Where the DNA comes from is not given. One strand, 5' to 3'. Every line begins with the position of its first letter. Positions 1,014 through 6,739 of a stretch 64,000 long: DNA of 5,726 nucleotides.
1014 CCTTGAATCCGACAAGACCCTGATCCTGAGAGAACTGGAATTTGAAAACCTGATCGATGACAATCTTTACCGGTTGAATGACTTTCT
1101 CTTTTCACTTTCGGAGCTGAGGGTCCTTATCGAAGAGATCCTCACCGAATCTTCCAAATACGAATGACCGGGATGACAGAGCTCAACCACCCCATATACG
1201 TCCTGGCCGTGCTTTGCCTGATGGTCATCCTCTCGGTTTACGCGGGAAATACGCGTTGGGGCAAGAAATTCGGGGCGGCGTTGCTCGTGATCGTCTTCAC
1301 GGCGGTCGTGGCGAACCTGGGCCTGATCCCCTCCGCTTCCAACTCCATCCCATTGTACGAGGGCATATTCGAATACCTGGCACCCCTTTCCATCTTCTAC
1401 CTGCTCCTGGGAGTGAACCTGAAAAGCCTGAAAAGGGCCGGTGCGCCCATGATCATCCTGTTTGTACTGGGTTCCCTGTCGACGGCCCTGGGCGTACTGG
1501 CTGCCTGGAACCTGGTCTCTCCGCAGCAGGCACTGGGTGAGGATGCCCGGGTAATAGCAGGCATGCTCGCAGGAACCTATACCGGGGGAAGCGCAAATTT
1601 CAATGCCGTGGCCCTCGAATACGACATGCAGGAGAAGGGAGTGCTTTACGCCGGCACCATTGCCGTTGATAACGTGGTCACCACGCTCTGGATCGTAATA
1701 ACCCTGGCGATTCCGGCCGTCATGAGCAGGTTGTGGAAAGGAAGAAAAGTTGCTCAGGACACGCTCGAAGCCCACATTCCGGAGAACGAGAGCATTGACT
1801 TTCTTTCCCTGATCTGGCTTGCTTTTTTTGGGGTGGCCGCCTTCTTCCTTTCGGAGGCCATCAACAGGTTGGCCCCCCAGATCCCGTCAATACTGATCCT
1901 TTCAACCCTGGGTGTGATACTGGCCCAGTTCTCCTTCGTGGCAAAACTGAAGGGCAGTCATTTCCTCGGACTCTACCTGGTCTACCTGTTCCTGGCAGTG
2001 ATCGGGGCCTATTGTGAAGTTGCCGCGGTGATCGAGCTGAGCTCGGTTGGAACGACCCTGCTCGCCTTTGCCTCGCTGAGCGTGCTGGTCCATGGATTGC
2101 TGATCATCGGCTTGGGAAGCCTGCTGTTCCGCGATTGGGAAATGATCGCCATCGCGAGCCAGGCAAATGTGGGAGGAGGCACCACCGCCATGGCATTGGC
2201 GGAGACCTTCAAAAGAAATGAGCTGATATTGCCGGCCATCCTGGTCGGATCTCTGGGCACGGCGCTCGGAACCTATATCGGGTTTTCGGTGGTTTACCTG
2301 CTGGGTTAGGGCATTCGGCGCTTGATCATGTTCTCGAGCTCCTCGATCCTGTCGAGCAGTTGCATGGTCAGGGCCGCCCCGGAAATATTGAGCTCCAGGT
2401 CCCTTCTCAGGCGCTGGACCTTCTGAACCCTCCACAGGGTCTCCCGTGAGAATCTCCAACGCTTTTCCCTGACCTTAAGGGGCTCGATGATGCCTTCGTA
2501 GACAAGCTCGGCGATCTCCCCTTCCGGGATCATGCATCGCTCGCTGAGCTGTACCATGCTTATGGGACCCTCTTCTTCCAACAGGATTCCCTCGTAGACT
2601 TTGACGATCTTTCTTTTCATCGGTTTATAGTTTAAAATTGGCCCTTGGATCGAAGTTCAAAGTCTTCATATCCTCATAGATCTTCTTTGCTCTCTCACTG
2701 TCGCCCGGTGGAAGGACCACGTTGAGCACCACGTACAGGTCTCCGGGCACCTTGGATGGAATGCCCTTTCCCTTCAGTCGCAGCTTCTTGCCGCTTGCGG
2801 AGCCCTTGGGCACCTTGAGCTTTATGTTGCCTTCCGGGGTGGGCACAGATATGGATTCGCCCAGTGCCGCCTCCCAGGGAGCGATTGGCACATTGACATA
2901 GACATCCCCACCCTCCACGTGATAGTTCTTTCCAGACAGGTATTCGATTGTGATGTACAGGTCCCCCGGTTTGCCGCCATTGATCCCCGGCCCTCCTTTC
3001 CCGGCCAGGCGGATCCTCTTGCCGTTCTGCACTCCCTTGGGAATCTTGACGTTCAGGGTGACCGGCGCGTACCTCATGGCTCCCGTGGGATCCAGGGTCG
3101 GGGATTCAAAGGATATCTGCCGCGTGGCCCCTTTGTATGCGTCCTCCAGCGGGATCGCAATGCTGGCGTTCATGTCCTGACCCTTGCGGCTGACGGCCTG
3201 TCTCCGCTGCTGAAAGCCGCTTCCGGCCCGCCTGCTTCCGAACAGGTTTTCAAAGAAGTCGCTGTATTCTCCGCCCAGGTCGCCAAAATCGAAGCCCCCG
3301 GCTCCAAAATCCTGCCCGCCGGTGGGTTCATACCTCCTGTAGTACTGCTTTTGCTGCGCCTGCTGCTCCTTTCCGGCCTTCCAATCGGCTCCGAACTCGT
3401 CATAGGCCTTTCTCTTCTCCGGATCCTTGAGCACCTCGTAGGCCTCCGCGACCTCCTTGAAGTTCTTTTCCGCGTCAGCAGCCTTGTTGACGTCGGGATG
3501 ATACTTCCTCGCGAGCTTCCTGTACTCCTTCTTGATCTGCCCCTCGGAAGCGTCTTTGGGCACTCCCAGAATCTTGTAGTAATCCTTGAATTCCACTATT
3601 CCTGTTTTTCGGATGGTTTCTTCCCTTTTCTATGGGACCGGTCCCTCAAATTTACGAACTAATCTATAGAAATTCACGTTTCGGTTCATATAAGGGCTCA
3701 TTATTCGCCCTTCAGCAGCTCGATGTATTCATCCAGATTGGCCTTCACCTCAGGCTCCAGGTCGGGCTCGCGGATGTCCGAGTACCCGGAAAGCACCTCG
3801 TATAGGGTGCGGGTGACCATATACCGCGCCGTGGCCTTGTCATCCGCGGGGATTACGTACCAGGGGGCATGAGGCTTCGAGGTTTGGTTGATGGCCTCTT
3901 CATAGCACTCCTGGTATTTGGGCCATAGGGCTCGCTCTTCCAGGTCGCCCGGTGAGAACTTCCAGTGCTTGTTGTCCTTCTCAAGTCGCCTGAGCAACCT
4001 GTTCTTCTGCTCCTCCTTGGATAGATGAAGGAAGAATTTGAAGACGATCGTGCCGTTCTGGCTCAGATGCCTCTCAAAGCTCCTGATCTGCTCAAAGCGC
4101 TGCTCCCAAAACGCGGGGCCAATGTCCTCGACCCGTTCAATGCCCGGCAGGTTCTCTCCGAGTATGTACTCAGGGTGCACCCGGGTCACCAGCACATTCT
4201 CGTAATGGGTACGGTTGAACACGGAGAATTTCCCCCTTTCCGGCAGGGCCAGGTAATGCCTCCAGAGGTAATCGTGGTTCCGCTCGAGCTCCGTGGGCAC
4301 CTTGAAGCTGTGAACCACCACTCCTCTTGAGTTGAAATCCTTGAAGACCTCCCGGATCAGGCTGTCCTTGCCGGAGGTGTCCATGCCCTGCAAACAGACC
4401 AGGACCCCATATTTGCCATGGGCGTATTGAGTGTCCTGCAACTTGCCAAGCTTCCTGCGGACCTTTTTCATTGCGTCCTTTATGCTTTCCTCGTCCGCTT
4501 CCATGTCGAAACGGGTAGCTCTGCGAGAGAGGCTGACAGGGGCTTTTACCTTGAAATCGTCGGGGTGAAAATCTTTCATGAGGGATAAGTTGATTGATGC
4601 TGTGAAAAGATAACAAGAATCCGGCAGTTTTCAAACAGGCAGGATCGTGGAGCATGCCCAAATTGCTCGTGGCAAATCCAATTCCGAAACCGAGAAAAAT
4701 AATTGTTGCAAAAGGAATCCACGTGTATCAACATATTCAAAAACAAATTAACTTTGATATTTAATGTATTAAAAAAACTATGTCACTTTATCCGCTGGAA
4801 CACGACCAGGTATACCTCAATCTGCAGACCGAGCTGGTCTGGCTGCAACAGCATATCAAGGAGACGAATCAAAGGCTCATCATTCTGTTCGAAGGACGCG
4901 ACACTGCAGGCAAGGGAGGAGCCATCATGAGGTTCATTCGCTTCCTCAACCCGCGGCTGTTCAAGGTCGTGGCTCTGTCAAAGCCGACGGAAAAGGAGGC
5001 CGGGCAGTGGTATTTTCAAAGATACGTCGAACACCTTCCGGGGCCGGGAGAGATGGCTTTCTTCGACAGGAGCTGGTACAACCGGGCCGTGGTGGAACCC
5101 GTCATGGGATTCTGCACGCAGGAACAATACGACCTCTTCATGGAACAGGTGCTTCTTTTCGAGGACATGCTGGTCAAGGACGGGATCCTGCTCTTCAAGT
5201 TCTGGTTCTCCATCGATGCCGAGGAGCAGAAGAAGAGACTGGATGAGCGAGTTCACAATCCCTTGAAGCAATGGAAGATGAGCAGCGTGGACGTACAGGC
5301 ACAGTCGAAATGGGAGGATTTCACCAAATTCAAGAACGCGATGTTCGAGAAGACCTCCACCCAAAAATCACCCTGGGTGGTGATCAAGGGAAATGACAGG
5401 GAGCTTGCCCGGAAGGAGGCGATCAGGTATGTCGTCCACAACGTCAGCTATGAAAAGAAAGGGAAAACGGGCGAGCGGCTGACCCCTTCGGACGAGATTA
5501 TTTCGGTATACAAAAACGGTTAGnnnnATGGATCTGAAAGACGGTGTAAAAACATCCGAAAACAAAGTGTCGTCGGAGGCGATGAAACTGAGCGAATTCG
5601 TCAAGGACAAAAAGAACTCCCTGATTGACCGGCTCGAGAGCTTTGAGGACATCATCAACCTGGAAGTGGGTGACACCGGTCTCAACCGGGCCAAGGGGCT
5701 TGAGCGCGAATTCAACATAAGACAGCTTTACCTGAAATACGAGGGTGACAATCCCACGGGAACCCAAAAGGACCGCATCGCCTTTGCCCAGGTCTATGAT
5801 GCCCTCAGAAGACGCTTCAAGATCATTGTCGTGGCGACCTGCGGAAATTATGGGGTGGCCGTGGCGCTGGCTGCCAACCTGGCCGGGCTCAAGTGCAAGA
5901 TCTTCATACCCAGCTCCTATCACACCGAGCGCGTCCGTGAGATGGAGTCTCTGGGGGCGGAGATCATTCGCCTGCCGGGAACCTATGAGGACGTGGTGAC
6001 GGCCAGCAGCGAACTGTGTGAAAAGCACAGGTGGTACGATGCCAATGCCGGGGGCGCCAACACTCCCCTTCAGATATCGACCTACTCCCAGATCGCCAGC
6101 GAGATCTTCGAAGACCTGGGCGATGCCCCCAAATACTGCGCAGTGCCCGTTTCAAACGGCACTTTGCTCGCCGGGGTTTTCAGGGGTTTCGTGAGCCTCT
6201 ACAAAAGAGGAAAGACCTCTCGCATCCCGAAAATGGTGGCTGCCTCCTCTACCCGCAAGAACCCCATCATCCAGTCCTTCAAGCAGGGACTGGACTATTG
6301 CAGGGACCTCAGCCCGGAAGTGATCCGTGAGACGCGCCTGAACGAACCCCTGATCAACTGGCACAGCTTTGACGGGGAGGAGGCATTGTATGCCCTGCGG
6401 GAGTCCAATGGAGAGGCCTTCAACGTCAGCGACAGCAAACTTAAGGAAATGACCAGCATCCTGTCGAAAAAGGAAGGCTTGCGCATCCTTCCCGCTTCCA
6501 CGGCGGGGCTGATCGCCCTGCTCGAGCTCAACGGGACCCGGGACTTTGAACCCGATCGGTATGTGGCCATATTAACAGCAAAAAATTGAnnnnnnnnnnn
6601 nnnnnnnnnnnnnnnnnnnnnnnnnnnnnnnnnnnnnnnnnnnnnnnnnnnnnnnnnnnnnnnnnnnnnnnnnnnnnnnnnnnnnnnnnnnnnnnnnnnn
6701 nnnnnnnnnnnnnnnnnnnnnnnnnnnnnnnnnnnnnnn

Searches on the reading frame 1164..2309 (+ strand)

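Call 5: search_protein_families(library=ncbifam, proteins=[window:1164-2309:+], max_evalue=0.01)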
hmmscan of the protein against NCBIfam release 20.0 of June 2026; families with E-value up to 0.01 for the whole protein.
window:1164-2309:+ (381 aa): 0 families

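Call 69: search_protein_families(library=pfam, proteins=[window:1164-2309:+], max_evalue=0.001)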
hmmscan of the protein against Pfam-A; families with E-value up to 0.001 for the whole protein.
window:1164-2309:+ (381 aa): 1 family
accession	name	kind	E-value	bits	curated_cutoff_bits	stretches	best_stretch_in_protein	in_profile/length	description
PF05684.17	DUF819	-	2.4e-50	172.1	27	1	19-376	5-372/379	Protein of unknown function (DUF819)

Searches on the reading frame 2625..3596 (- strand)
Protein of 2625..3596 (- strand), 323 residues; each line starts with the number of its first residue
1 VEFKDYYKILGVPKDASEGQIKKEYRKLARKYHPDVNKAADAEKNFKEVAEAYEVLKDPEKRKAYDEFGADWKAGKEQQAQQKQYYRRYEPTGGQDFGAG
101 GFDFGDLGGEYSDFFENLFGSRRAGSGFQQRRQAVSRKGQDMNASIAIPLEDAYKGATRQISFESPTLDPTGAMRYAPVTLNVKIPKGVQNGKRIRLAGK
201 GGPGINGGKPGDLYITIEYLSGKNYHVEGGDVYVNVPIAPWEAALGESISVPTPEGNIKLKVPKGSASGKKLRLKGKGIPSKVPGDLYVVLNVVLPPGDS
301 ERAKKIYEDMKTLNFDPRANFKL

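Call 5: search_protein_families(library=ncbifam, proteins=[window:2625-3596:-], max_evalue=0.01)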
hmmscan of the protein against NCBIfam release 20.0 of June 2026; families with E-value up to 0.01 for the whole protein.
window:2625-3596:- (323 aa): 17 families
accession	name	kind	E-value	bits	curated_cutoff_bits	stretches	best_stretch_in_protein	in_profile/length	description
NF007618.0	PRK10266.1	equivalog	7.4e-83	278.5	403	1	1-321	1-303/306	curved DNA-binding protein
TIGR02349.1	DnaJ_bact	equivalog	9.7e-76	255.4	377.2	2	5-165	1-142/354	molecular chaperone DnaJ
NF008035.0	PRK10767.1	subfamily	4.3e-69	233.3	338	2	179-312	210-346/374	molecular chaperone DnaJ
NF010892.0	PRK14299.1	equivalog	5.5e-67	226.1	392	1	2-310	2-283/291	chaperone protein DnaJ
NF010872.0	PRK14279.1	equivalog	6.2e-62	209.9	556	2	179-321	242-390/394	molecular chaperone DnaJ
NF010894.0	PRK14301.1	equivalog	3.7e-56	190.7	548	2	180-314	214-351/373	chaperone protein DnaJ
NF010871.0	PRK14278.1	equivalog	6.2e-54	183.3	502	2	4-165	3-138/378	molecular chaperone DnaJ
NF010874.0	PRK14281.1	equivalog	1.5e-48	165.9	619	2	4-160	3-157/397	chaperone protein DnaJ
NF010885.0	PRK14292.1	equivalog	1.2e-47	162.7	585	2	5-162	3-135/371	chaperone protein DnaJ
NF037946.1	terminal_TopJ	equivalog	5.4e-42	144.3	300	2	4-71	5-72/810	terminal organelle assembly protein TopJ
TIGR03835.1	termin_org_DnaJ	equivalog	1.1e-31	110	512.25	2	4-71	2-69/871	terminal organelle assembly protein TopJ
NF050028.1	CldAdptActJ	equivalog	6.8e-12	45.7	150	1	5-65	3-69/93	cold adaptation protein ActJcold adaptation protein ActJ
TIGR00714.1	hscB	equivalog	1.8e-06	28.1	46.75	1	20-65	7-56/156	Fe-S protein assembly co-chaperone HscB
NF006948.0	PRK09430.1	equivalog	1.1e-05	25.1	162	1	3-57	199-261/267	co-chaperone DjlA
NF006503.0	PRK08937.3-3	equivalog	0.00084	18.9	338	1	4-57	206-265/276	adenylosuccinate lyase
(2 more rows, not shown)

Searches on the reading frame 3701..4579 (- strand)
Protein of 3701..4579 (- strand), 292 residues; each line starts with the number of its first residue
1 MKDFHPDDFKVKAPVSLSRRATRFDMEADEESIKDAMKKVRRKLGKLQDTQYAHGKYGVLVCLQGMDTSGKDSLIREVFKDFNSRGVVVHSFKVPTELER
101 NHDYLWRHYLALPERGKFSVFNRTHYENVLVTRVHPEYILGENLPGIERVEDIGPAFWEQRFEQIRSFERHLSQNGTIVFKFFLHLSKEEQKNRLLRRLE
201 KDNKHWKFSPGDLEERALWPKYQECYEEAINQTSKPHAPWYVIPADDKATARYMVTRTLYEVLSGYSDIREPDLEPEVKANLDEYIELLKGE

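Call 5: search_protein_families(library=ncbifam, proteins=[window:3701-4579:-], max_evalue=0.01)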
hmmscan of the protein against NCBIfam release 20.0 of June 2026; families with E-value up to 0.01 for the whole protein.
window:3701-4579:- (292 aa): 5 families
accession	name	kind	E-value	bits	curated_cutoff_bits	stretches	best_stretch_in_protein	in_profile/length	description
TIGR03709.1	PPK2_rel_1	subfamily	2.8e-95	318.5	247.2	1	13-279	10-261/264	PPK2 family polyphosphate kinase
NF042973.1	ADPpolyPPhtase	equivalog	7.1e-91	304.4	450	1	8-284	5-280/285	ADP-polyphosphate phosphotransferase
TIGR03708.1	poly_P_AMP_trns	equivalog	1e-49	169.6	547.65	1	24-263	266-489/493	polyphosphate:AMP phosphotransferase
TIGR03707.1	PPK2_P_aer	equivalog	5.2e-41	140.8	301.8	1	30-263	4-221/230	polyphosphate kinase 2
NF050016.1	PolyPhAMPPhtase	equivalog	3.2e-39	134.9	800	1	26-263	251-469/472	polyphosphate:AMP phosphotransferase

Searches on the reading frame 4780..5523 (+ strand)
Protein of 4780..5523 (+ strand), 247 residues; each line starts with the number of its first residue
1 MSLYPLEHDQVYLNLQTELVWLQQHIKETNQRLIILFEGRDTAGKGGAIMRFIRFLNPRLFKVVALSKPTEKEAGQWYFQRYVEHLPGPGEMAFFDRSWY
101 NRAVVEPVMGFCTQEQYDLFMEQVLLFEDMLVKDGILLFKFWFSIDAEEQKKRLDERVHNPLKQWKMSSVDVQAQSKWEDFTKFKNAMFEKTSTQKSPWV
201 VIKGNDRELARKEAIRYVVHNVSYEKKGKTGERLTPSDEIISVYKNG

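Call 4: search_protein_families(library=pfam, proteins=[window:4780-5523:+], max_evalue=0.01)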
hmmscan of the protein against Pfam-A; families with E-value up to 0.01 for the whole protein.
window:4780-5523:+ (247 aa): 1 family
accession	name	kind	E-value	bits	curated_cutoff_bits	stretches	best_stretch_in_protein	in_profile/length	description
PF03976.20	PPK2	-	2.1e-87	292.9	22.3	1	12-228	11-227/229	Polyphosphate kinase 2 (PPK2)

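Call 5: search_protein_families(library=ncbifam, proteins=[window:4780-5523:+], max_evalue=0.01)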
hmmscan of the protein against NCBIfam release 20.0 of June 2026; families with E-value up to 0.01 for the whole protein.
window:4780-5523:+ (247 aa): 5 families
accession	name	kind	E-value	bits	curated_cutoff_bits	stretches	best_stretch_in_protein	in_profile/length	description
TIGR03707.1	PPK2_P_aer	equivalog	6.5e-98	327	301.8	1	12-228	11-227/230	polyphosphate kinase 2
TIGR03708.1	poly_P_AMP_trns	equivalog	1.3e-62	212.1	547.65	1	13-222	280-489/493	polyphosphate:AMP phosphotransferase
NF050016.1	PolyPhAMPPhtase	equivalog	1.3e-45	155.9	800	1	24-221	271-468/472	polyphosphate:AMP phosphotransferase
TIGR03709.1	PPK2_rel_1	subfamily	5.4e-45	153.7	247.2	1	17-213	40-237/264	PPK2 family polyphosphate kinase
NF042973.1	ADPpolyPPhtase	equivalog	6e-33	114.3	450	1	18-213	43-251/285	ADP-polyphosphate phosphotransferase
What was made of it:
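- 4780..5523 (+): PPK2 polyphosphate kinase that ends 5 nt before the operon. It may be co-transcribed here, but it is specific to this genome. TIGR03707 at 327 bits, above its cut-off of 301.8 (call 5).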

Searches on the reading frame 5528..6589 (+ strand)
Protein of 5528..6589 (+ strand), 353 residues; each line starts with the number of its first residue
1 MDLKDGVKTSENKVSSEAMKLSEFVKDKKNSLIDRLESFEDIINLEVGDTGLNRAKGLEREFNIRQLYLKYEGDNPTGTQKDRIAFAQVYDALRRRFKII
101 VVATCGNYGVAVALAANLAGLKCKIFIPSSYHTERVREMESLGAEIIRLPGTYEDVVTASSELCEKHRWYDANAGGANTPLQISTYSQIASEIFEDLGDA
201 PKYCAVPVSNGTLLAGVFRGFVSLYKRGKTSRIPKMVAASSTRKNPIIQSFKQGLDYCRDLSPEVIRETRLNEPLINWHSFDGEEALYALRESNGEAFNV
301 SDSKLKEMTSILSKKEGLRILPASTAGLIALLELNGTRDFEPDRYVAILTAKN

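Call 4: search_protein_families(library=pfam, proteins=[window:5528-6589:+], max_evalue=0.01)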
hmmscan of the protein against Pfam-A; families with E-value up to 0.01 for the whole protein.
window:5528-6589:+ (353 aa): 1 family
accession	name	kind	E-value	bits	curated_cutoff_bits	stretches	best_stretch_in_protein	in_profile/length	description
PF00291.31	PALP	-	5.4e-58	197.1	35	1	44-350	2-294/295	Pyridoxal-phosphate dependent enzyme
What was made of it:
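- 5528..6589 (+): First operon gene: a fold-type II PLP enzyme, threonine-synthase-like (353 aa). Pfam PALP at E 5e-58 (call 4).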

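Call 5: search_protein_families(library=ncbifam, proteins=[window:5528-6589:+], max_evalue=0.01)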
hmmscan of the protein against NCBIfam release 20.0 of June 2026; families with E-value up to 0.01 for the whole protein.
window:5528-6589:+ (353 aa): 43 families (the best 25 are shown)
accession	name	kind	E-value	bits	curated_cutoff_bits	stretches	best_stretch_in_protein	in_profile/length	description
NF004996.0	PRK06381.1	equivalog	7.1e-120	399.8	266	1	48-352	14-317/319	threonine synthase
NF004170.0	PRK05638.1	equivalog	2e-34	118.9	421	1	38-350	55-352/442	threonine synthase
NF006050.0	PRK08197.1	equivalog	4.7e-33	114.5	303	1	38-344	69-371/406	threonine synthase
NF005035.0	PRK06450.1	equivalog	4.3e-31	108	301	1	65-326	65-313/338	threonine synthase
TIGR00260.1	thrC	equivalog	1.5e-28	99.9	167.1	1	40-336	13-312/340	threonine synthase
NF006205.0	PRK08329.1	equivalog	7.5e-23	81.1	358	1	65-342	72-331/347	threonine synthase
NF008735.0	PRK11761.1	equivalog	2.8e-18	66.2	413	1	43-151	6-117/296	cysteine synthase CysM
NF006094.0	PRK08246.1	subfamily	3.4e-18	66.1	331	1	38-221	12-189/310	serine/threonine dehydratase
TIGR01136.1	cysKM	subfamily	6.5e-18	65.1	344.15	1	46-200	4-163/299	cysteine synthase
NF006058.0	PRK08206.1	equivalog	9.4e-17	60.6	276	1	99-254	118-277/402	diaminopropionate ammonia-lyase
TIGR01139.1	cysK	equivalog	2.1e-16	60.1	350.95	1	46-276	4-231/298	cysteine synthase A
TIGR01138.1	cysM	equivalog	7.3e-16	58.5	394.2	1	46-148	5-110/290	cysteine synthase B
NF040741.1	ornith_OrtB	equivalog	1.9e-15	56.3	550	1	66-223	83-248/464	2-amino-4-oxopentanoate thiolase subunit OrtB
TIGR01137.1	cysta_beta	equivalog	5.6e-15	55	510.25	1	41-152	4-117/457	cystathionine beta-synthase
NF007989.0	PRK10717.1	equivalog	1.1e-14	54.3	387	1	45-217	10-194/334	cysteine synthase A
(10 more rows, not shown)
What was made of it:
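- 5528..6589 (+): NCBIfam NF004996 at 400 bits, above its cut-off of 266 (call 5).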

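Call 86: search_solved_structures(query=window:5528-6589:+, max_evalue=1e-10)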
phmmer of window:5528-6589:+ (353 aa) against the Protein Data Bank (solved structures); distinct sequences matched with E-value up to 1e-10: 31.
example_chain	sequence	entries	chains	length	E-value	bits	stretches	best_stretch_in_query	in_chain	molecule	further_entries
2zsj_A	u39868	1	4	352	5.3e-28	101.4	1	40-335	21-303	Threonine synthase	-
1uim_A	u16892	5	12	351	9.5e-25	90.7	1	41-348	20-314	Threonine Synthase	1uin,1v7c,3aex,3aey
6cgq_A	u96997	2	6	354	2.2e-24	89.5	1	43-351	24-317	Threonine synthase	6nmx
2d1f_A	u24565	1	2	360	1e-21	80.8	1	44-333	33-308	Threonine synthase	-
5ohx_A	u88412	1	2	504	2e-13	53.5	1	40-224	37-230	Cystathionine beta-synthase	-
1e5x_A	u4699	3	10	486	2.5e-13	53.2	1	25-351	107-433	THREONINE SYNTHASE | THREONINE SYNTHASE 1, CHLOROPLASTIC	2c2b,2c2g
2bht_A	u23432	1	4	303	1.6e-12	50.6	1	47-149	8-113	CYSTEINE SYNTHASE B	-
2v03_A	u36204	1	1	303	3.1e-12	49.6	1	47-149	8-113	Cysteine synthase B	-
2bhs_A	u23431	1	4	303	3.1e-12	49.6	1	47-149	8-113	CYSTEINE SYNTHASE B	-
1m54_A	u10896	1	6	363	3.4e-12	49.5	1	42-151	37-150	CYSTATHIONINE BETA-SYNTHASE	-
8stw_A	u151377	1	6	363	3.6e-12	49.4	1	42-151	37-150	Cystathionine beta-synthase, K384N variant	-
5mms_A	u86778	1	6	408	4.5e-12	49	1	42-151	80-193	Cystathionine beta-synthase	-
5xem_A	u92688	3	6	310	5.1e-12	48.9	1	47-205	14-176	Cysteine synthase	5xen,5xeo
1jbq_A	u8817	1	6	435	5.2e-12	48.8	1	42-151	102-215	CYSTATHIONINE BETA-SYNTHASE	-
1o58_A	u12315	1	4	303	6.1e-12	48.6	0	66-153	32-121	O-acetylserine sulfhydrylase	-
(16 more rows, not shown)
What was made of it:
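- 5528..6589 (+): The best PDB sequences are threonine synthases (call 86).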
